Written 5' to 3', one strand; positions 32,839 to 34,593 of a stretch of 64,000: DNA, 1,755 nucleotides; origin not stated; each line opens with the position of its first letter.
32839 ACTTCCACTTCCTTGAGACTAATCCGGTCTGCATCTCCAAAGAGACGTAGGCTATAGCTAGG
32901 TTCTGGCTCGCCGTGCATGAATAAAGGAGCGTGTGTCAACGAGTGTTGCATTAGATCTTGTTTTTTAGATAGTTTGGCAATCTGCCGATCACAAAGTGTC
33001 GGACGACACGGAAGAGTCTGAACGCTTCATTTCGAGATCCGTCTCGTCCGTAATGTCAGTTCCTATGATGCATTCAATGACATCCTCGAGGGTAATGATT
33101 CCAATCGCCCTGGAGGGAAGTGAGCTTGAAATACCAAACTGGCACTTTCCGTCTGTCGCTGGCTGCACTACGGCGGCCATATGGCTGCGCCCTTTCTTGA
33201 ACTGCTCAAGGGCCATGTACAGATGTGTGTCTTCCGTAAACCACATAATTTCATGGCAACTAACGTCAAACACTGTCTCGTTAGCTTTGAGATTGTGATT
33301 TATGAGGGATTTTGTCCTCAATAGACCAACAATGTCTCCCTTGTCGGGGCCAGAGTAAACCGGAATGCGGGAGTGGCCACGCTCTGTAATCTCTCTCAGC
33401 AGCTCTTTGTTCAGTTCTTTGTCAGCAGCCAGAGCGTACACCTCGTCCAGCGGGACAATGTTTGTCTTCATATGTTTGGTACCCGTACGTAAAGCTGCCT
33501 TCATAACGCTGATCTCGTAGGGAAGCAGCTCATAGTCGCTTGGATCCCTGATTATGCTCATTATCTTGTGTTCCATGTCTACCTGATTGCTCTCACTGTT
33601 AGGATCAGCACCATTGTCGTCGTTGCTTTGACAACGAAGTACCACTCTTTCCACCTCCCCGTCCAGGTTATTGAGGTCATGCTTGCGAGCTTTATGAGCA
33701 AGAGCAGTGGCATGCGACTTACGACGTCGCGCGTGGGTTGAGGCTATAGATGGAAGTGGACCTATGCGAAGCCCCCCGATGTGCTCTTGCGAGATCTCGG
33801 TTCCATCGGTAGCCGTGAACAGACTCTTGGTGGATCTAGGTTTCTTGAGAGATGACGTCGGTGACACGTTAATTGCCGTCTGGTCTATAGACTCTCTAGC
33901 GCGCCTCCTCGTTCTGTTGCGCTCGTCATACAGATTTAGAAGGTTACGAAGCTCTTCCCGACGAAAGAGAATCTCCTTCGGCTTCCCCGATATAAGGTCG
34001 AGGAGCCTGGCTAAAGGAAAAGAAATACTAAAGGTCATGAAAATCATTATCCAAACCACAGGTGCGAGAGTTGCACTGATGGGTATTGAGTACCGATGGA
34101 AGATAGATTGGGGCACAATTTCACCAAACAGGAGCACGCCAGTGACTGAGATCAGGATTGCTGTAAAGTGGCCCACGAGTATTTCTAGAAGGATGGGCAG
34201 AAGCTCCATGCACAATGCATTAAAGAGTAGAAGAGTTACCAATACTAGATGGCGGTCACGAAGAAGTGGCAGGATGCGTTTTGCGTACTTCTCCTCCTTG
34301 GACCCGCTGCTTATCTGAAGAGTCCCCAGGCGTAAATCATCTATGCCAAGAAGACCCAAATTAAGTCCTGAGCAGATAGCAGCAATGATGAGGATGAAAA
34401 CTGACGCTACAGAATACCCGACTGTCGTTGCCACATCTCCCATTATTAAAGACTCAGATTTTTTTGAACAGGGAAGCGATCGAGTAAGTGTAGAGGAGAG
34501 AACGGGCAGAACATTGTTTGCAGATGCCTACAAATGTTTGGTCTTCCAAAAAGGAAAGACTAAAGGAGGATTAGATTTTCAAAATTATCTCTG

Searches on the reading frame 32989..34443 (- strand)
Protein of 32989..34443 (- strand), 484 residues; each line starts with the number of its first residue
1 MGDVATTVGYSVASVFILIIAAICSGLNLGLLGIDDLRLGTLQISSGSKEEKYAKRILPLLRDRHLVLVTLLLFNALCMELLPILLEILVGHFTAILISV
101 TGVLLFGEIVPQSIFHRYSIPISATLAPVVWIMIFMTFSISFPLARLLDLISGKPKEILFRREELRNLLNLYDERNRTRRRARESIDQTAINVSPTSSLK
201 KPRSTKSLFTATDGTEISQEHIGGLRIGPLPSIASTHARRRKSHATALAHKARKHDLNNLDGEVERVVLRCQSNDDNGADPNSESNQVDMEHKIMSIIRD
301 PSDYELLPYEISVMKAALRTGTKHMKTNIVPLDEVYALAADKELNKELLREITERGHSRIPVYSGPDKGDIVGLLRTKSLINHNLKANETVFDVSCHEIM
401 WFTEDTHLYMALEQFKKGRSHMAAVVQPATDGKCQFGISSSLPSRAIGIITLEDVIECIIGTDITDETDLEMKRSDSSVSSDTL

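Call 47: search_protein_families(library=pfam, proteins=[window:32989-34443:-], max_evalue=0.001)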
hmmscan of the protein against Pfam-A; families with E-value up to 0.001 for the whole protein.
window:32989-34443:- (484 aa): 2 families
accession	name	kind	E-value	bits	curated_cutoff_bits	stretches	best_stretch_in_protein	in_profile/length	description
PF01595.25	CNNM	-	2.2e-27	96.3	28.4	1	14-176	3-175/181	Cyclin M transmembrane N-terminal domain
PF00571.33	CBS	-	4.3e-08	33.8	24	0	346-382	19-53/57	CBS domain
